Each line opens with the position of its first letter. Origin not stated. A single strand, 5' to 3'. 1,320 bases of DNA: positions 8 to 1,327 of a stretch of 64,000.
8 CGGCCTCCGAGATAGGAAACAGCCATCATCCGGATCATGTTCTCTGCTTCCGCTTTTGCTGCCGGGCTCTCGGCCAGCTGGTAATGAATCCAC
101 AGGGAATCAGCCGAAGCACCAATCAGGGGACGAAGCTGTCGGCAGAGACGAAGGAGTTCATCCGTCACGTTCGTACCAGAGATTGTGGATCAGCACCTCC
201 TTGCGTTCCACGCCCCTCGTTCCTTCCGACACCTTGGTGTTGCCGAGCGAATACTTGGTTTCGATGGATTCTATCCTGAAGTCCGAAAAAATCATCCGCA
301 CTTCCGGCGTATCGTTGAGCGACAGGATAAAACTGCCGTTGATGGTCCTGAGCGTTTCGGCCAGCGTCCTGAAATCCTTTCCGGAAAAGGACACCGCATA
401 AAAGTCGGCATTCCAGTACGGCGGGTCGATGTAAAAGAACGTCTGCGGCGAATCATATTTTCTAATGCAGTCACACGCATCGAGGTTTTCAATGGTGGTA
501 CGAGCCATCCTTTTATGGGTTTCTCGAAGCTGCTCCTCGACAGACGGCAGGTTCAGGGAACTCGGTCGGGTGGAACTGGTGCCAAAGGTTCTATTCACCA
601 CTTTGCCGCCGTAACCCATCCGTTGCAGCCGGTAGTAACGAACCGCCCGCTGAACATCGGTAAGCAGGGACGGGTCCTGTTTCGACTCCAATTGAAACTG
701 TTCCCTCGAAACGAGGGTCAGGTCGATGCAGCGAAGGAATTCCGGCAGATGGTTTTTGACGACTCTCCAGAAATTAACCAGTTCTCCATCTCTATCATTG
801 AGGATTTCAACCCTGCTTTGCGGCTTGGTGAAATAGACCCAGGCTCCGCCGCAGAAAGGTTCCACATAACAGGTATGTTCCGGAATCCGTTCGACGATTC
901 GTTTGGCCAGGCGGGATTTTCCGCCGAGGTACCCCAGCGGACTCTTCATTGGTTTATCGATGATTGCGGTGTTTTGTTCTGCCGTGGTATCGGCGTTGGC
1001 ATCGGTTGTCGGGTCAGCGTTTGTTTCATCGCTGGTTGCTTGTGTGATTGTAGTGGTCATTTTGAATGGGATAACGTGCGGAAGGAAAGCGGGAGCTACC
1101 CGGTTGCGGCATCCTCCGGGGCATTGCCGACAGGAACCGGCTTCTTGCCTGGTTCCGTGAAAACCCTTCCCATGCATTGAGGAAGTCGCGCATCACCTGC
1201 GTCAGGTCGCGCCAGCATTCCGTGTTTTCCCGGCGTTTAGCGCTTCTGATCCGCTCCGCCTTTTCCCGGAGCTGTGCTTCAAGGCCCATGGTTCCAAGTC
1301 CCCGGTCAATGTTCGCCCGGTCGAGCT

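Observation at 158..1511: Dam-family N6-adenine methyltransferase with a Thr/Ala/Asp-rich N-terminal extension, apparently without a cognate restriction endonuclease, preceded by an overlapping small ORF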

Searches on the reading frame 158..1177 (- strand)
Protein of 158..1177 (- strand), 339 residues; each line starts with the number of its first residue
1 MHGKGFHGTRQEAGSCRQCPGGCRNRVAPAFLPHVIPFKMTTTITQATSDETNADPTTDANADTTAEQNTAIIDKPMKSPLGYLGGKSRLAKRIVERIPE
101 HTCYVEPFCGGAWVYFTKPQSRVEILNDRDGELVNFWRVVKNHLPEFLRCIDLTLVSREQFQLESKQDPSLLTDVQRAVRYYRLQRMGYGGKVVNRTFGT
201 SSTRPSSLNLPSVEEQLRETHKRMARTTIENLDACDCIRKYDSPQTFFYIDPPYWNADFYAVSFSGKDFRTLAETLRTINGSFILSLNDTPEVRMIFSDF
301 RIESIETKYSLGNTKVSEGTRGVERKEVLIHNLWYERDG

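Call 3: search_protein_families(library=pfam, proteins=[window:158-1177:-], max_evalue=0.01)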
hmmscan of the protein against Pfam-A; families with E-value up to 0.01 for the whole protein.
window:158-1177:- (339 aa): 1 family
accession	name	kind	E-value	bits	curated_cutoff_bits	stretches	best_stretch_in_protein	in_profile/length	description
PF02086.21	MethyltransfD12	-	3.2e-28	99.6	22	1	83-310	1-252/253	D12 class N6 adenine-specific DNA methyltransferase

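Call 4: search_protein_families(library=padloc, proteins=[window:158-1177:-], max_evalue=0.01)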
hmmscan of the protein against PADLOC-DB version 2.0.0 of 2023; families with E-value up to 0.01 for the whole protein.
window:158-1177:- (339 aa): 19 families
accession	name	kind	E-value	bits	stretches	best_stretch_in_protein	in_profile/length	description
PDLC03253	MTase_II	-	1.1e-72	242.8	1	77-322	3-246/253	Type II methyltransferase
PDLC03247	MTase_II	-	1.5e-38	130.6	1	77-333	2-265/282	Type II methyltransferase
PDLC03294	MTase_II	-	3.8e-30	103.4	1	76-332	3-270/272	Type II methyltransferase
PDLC03244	MTase_II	-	5.7e-27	92.6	1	74-256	24-212/295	Type II methyltransferase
PDLC04018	PD-Lambda-5_B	-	6.1e-27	92.7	1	77-317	4-263/291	-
PDLC03717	oMTase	-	2.7e-24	84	1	77-333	2-266/285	orphan methyltransferase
PDLC03735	oMTase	-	2.4e-22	77.6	1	81-332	11-281/284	orphan methyltransferase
PDLC03729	oMTase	-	2.6e-18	64.5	1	77-313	4-253/275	orphan methyltransferase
PDLC03358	MTase_II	-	1e-17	62.4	1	77-311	4-259/301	Type II methyltransferase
PDLC03261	MTase_II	-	4.1e-16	56.4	1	78-311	25-270/643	Type II methyltransferase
PDLC03383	MTase_II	-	7.1e-12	43.3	1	71-144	12-85/318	Type II methyltransferase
PDLC03281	MTase_II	-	2.1e-11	42.1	1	244-326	200-293/309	Type II methyltransferase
PDLC04019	PD-Lambda-5_B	-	1.1e-09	36.4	1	78-191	4-126/167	-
PDLC03264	MTase_II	-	1.9e-09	35.2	1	244-314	191-268/306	Type II methyltransferase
PDLC03266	MTase_II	-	3.7e-08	31.1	1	77-255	14-198/285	Type II methyltransferase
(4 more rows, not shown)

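Call 7: find_encoding_contigs(protein=window:158-1060:-, flank=10000, max_places=6)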
Protein window:158-1060:- (300 aa): 3 contigs read that carry it; 3 places shown.
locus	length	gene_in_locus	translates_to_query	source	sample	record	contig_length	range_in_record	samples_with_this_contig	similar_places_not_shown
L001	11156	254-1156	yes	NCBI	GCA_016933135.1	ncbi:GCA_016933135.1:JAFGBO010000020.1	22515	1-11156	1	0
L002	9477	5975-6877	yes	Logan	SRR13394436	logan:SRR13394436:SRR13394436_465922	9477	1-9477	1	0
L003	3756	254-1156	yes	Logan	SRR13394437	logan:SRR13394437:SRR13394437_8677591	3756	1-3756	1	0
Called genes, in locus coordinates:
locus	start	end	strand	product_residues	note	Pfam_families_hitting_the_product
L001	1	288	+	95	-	?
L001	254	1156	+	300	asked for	PF02086:MethyltransfD12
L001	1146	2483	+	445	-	PF01935:DUF87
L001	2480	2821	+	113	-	-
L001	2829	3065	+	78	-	-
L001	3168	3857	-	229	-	-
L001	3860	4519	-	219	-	PF01494:FAD_binding_3 (weak), PF02254:TrkA_N, PF02080:TrkA_C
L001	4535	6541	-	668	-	PF02386:TrkH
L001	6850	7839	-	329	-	PF01699:Na_Ca_ex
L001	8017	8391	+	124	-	PF21837:DUF6896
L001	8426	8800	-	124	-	-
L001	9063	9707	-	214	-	PF00145:DNA_methylase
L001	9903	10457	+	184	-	-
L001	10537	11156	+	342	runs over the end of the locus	-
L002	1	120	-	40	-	?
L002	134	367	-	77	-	-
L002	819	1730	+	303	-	PF13182:DUF4007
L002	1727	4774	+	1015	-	-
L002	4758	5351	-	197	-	-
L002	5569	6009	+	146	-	-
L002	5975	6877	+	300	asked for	PF02086:MethyltransfD12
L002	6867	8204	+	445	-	PF01935:DUF87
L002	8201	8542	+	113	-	-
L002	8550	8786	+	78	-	-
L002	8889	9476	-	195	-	?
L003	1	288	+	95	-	?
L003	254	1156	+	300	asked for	PF02086:MethyltransfD12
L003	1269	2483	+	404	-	PF01935:DUF87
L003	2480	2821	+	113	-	-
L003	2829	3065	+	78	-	-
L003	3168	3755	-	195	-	?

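Call 8: search_protein_families(library=padloc, proteins=[L001:1146-2483:+, L001:2480-2821:+, L001:2829-3065:+, L001:3168-3857:-, L002:5569-6009:+, L002:134-367:-], max_evalue=0.01)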
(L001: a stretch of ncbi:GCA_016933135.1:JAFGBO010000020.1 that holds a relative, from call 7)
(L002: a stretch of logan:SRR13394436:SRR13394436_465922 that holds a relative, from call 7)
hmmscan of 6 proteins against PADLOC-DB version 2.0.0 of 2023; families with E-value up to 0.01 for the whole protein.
L001:1146-2483:+ (445 aa): 11 families
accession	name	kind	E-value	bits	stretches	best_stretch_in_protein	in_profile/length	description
PDLC04140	mad8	-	3.5e-11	41.2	1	74-433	4-304/314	mads_8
PDLC04105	HerA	-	5.6e-11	39.7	1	286-438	388-545/576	-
PDLC04103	HerA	-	1.2e-09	35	2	342-436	469-564/579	-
PDLC02185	HerA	-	3.1e-09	34.1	1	305-395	436-527/585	-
PDLC04100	HerA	-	6.4e-09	33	1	305-395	430-521/580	-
PDLC04106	HerA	-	1.8e-07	28.1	1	318-436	512-636/667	-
PDLC01055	HerA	-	2.4e-06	24.6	1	96-140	156-202/532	Type III coevolved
PDLC04104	HerA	-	6e-06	23.3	1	306-439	207-347/379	-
PDLC02188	HerA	-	4.9e-05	20.4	1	319-435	430-549/578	-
PDLC04098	HerA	-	0.002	14.7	1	305-379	516-596/686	-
PDLC02684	DndH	-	0.0038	12.7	1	98-141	1368-1419/1715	DndH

L001:2480-2821:+ (113 aa): 0 families

L001:2829-3065:+ (78 aa): 0 families

L001:3168-3857:- (229 aa): 0 families

L002:5569-6009:+ (146 aa): 0 families

L002:134-367:- (77 aa): 0 families

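Call 9: search_protein_families(library=pfam, proteins=[L001:1146-2483:+, L001:2480-2821:+, L001:2829-3065:+, L001:3168-3857:-, L002:5569-6009:+, L002:134-367:-], max_evalue=0.05)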
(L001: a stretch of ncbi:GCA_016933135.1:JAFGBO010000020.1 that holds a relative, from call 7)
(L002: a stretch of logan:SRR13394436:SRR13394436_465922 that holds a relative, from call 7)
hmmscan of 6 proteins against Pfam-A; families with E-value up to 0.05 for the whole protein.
L001:1146-2483:+ (445 aa): 6 families
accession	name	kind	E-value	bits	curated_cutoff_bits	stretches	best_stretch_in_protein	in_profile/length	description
PF01935.23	DUF87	-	3e-10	41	23.2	1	97-156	23-83/220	Helicase HerA, central domain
PF13401.12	AAA_22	-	0.0012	19.6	27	0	102-132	10-40/130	AAA domain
PF10412.15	TrwB_AAD_bind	-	0.0019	17.6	20.5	1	97-134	15-52/387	Type IV secretion-system coupling protein DNA-binding domain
PF05707.18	Zot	-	0.0023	17.8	20.3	1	319-370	84-135/197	Zonular occludens toxin (Zot)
PF04851.21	ResIII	-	0.0048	17.3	22.5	1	98-130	24-58/164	Type III restriction enzyme, res subunit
PF05872.18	HerA_C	-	0.018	14.1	22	0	311-381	252-320/502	Helicase HerA-like C-terminal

L001:2480-2821:+ (113 aa): 0 families

L001:2829-3065:+ (78 aa): 0 families

L001:3168-3857:- (229 aa): 0 families

L002:5569-6009:+ (146 aa): 0 families

L002:134-367:- (77 aa): 0 families

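Call 10: search_protein_families(library=ncbifam, proteins=[window:158-1060:-, L001:1146-2483:+, L001:2480-2821:+, L001:2829-3065:+, L001:3168-3857:-, L002:5569-6009:+], max_evalue=0.01)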
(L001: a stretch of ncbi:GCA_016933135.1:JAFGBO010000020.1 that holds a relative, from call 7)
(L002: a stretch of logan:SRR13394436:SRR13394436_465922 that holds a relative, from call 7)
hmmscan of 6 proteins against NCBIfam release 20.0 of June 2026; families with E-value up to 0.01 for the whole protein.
window:158-1060:- (300 aa): 2 families
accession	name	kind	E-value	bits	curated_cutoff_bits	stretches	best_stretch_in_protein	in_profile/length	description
TIGR00571.1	dam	subfamily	2.1e-26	93.2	114.85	1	38-293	1-267/267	Dam family site-specific DNA-(adenine-N6)-methyltransferase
NF008152.0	PRK10904.1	equivalog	8.9e-10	38.4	441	1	42-269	8-248/271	adenine-specific DNA-methyltransferase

L001:1146-2483:+ (445 aa): 8 families
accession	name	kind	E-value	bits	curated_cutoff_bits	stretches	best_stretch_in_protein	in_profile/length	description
NF053655.1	CedD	equivalog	2.7e-27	95.6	600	2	45-188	172-303/527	DNA-translocating ATPase CedD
NF033849.1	ser_rich_anae_1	subfamily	4e-13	47.7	650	2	98-193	760-866/1163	serine-rich protein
NF042943.1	HerA_antiphage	equivalog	1.7e-08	33.5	800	1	305-395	424-515/566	anti-phage-associated helicase HerA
NF041447.1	TrbC_conju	equivalog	0.00017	20.2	800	1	69-117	102-149/685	F-type conjugative transfer protein TrbC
NF042944.1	HerA_antiphage_2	equivalog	0.00051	18.9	850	0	319-390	430-503/576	anti-phage-associated helicase HerA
TIGR03743.1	SXT_TraD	subfamily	0.0029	16.1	366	1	86-136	164-214/636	conjugative transfer system coupling protein TraD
NF040937.1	HerA_Thermprot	equivalog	0.0033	15.9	800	0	71-138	117-181/487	DNA double-strand break repair helicase HerA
NF040819.1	helicase_HerA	equivalog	0.0053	15.3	970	0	319-387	405-472/561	DNA double-strand break repair helicase HerA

L001:2480-2821:+ (113 aa): 0 families

L001:2829-3065:+ (78 aa): 1 family
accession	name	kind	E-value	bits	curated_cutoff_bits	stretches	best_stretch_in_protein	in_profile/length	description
NF000106.1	40850658_otr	exception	0.0075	15.4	750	1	13-62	223-272/351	oxytetracycline efflux ABC transporter Otr(C) ATP-binding subunit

L001:3168-3857:- (229 aa): 0 families

L002:5569-6009:+ (146 aa): 0 families

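Call 18: find_homologous_proteins(query=window:158-1060:-, max_evalue=1e-20)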
Query window:158-1060:- (300 aa): 1333 proteins with E <= 1e-20 among 2543 candidates; the best 120 are listed.
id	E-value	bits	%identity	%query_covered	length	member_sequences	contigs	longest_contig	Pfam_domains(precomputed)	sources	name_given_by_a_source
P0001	4.1e-202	687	100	100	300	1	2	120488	PF02086.22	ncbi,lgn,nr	ncbi:MAG: DNA adenine methylase [Pontiellaceae bacterium]|nr:DNA adenine methylase [Pontiellaceae ba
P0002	9.3e-150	516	78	97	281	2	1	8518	PF02086.22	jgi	jgi:DNA adenine methylase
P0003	2.2e-148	511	83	87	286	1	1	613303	PF02086.22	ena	-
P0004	8.7e-148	509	84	86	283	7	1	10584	PF02086.22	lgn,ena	-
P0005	1.6e-147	508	80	90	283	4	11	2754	PF02086.22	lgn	-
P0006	5.0e-143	493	80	87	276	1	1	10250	PF02086.22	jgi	jgi:DNA adenine methylase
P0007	2.3e-142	491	80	86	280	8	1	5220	PF02086.22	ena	-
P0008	3.0e-142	491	79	86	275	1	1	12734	PF02086.22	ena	-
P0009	5.2e-142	490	76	92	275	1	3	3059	PF02086.22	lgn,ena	-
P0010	6.0e-142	490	81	86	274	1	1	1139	PF02086.22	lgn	-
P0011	2.8e-141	488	74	98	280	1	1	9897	PF02086.22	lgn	-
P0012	3.0e-141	488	75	94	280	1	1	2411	PF02086.22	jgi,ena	-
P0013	6.5e-141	486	80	86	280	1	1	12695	PF02086.22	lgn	-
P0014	1.8e-140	485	79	86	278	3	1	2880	PF02086.22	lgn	-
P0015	3.0e-140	484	80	86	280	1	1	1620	PF02086.22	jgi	jgi:DNA adenine methylase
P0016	4.3e-140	484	76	89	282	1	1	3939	PF02086.22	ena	-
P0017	1.3e-139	482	79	86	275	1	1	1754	PF02086.22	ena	-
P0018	1.4e-139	482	78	87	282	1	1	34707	PF02086.22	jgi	jgi:DNA adenine methylase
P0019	2.1e-139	482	75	90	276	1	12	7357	PF02086.22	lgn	-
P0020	3.3e-139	481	78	86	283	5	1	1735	PF02086.22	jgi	jgi:DNA adenine methylase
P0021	5.1e-139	480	73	94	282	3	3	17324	PF02086.22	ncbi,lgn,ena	-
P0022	8.1e-139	480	76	90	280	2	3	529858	PF02086.22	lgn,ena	-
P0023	1.1e-138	479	76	89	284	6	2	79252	PF02086.22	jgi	jgi:DNA adenine methylase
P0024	1.7e-138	479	76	90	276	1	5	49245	PF02086.22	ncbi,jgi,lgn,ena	-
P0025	5.0e-138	477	77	86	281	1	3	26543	PF02086.22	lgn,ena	-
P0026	5.7e-138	477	79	86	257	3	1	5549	PF02086.22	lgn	-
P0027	6.5e-138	477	78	86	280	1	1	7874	PF02086.22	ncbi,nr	ncbi:DNA adenine methylase [Pontiellaceae bacterium B12219]|nr:DNA adenine methylase [Pontiellaceae 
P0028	1.0e-137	476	74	92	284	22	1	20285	PF02086.22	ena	-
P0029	1.5e-137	475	75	92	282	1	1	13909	PF02086.22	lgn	-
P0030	1.5e-137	475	73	98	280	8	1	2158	PF02086.22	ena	-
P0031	2.5e-137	475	78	86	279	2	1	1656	PF02086.22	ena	-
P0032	5.3e-137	474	74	94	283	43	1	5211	PF02086.22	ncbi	-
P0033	2.8e-136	471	74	90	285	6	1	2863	PF02086.22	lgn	-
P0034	6.2e-134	464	77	86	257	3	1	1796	PF02086.22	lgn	-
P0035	1.5e-133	462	70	98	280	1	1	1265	PF02086.22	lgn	-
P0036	1.4e-131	456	77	85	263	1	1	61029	PF02086.22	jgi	jgi:DNA adenine methylase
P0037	1.1e-130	453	76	86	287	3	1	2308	PF02086.22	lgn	-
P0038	1.1e-130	453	73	86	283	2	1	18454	PF02086.22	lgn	-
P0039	3.9e-130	451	75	86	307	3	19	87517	PF02086.22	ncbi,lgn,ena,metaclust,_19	metaclust:\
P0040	1.9e-129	449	75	86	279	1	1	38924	PF02086.22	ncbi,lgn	-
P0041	2.0e-129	449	71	93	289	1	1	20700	PF02086.22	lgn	-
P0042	6.4e-129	447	70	92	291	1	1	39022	PF02086.22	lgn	-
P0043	1.4e-123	430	68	86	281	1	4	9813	PF02086.22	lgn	-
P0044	1.4e-123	430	69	93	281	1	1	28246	PF02086.22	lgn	-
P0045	6.1e-121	421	71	88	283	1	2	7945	PF02086.22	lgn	-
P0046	6.1e-120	418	69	86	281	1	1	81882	PF02086.22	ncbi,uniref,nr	ncbi:DNA adenine methylase [Cerasicoccus maritimus]|uniref:DNA adenine methylase n=1 Tax=Cerasicoccu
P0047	9.6e-117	407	67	92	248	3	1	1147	PF02086.22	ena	-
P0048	8.2e-116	404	72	79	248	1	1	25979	PF02086.22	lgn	-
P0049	8.3e-114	398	64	95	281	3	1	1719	PF02086.22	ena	-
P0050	4.1e-109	382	63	88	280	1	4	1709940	PF02086.22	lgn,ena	-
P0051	7.0e-109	381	64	86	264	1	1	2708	PF02086.22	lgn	-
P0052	4.8e-106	372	61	87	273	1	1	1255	PF02086.22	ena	-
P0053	6.4e-98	345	60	86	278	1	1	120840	PF02086.22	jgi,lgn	-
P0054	2.1e-97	344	60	86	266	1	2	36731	PF02086.22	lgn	-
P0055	2.5e-97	343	60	86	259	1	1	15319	PF02086.22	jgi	-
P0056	9.1e-97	342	59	86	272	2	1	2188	PF02086.22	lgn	-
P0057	8.5e-96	338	59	86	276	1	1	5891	PF02086.22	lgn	-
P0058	8.7e-96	338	57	86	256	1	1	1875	PF02086.22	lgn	-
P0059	2.3e-95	337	59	86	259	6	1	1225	PF02086.22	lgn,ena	-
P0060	1.9e-94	334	57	86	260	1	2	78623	PF02086.22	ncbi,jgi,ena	-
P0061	3.1e-94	333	56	86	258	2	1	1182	PF02086.22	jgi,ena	jgi:DNA adenine methylase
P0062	9.4e-94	332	56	86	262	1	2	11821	PF02086.22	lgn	-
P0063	1.0e-93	332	59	85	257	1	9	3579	PF02086.22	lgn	-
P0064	1.3e-93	331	57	87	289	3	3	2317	PF02086.22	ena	-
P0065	1.5e-93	331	58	86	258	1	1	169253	PF02086.22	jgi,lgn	-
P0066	1.9e-93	331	56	85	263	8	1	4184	PF02086.22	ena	-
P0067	1.9e-93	331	57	86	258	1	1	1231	PF02086.22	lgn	-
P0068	2.2e-93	330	56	85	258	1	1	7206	PF02086.22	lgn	-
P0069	3.0e-93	330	57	86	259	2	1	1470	PF02086.22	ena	-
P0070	3.7e-93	330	57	86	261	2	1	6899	PF02086.22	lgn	-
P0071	4.8e-93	329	57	86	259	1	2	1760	PF02086.22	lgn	-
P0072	5.0e-93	329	57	86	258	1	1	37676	PF02086.22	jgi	-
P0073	7.3e-93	329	58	86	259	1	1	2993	PF02086.22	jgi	-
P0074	1.0e-92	328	56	85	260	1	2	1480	PF02086.22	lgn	-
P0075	1.8e-92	328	57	86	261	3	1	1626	PF02086.22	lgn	-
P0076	2.0e-92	327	56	86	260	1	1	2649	PF02086.22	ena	-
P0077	2.5e-92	327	57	86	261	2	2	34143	PF02086.22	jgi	jgi:DNA adenine methylase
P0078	2.6e-92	327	57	86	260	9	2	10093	PF02086.22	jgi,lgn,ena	jgi:DNA adenine methylase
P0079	2.9e-92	327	58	85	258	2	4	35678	PF02086.22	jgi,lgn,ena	-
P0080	3.0e-92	327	57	85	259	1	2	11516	PF02086.22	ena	-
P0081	3.2e-92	327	58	86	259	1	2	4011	PF02086.22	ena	-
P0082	4.5e-92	326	58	86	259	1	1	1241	PF02086.22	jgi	jgi:DNA adenine methylase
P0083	5.3e-92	326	56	86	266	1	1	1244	PF02086.22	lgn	-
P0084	6.6e-92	326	55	86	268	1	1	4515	PF02086.22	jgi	jgi:DNA adenine methylase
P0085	6.6e-92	326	56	85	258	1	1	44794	PF02086.22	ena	-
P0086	8.4e-92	325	56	86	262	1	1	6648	PF02086.22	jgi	jgi:DNA adenine methylase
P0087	9.9e-92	325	57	86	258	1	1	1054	PF02086.22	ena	-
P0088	1.2e-91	325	54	86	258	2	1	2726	PF02086.22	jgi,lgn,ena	-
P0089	1.2e-91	325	58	85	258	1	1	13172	PF02086.22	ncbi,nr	ncbi:MAG: DNA adenine methylase [Kiritimatiellaeota bacterium]|nr:DNA adenine methylase [Kiritimatie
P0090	1.4e-91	325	58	83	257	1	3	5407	PF02086.22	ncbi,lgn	-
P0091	1.4e-91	325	58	85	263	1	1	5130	PF02086.22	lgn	-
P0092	2.4e-91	324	56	85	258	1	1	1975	PF02086.22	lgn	-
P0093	3.6e-91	323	55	86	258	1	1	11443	PF02086.22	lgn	-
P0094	4.0e-91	323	56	85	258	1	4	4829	PF02086.22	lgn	-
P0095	4.9e-91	323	55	86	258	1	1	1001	PF02086.22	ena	-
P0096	4.9e-91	323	55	86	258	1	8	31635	PF02086.22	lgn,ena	-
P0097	7.7e-91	322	55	84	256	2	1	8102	PF02086.22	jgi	jgi:DNA adenine methylase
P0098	9.2e-91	322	56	86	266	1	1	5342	PF02086.22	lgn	-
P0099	1.6e-90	321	57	86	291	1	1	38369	PF02086.22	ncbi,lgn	-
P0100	1.6e-90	321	57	86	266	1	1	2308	PF02086.22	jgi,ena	-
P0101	1.8e-90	321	57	86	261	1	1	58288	PF02086.22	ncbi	-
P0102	1.8e-90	321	56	85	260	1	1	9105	PF02086.22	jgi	jgi:DNA adenine methylase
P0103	2.2e-90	321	56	86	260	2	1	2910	PF02086.22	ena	-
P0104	2.2e-90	321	58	86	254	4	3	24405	PF02086.22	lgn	-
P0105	2.2e-90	321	58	86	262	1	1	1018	PF02086.22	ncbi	-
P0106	2.7e-90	320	56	86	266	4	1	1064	PF02086.22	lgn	-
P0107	2.7e-90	320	58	85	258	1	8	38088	PF02086.22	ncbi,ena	-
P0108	4.7e-90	320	57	85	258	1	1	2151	PF02086.22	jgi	jgi:DNA adenine methylase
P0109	4.7e-90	320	56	85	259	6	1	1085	PF02086.22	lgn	-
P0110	5.8e-90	319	56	86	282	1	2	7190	PF02086.22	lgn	-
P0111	6.0e-90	319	54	86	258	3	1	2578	PF02086.22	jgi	-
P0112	6.2e-90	319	56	86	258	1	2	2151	PF02086.22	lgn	-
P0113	7.1e-90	319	56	86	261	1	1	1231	PF02086.22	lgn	-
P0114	1.1e-89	318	57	86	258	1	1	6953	PF02086.22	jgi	jgi:DNA adenine methylase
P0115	1.3e-89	318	57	86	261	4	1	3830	PF02086.22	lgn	-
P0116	1.4e-89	318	56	85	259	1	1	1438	PF02086.22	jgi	jgi:DNA adenine methylase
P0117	1.4e-89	318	57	86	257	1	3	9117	PF02086.22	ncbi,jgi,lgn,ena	jgi:DNA adenine methylase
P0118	1.4e-89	318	55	86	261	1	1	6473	PF02086.22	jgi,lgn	-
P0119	1.6e-89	318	55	86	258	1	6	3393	PF02086.22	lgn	-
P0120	2.3e-89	317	55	86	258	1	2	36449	PF02086.22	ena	-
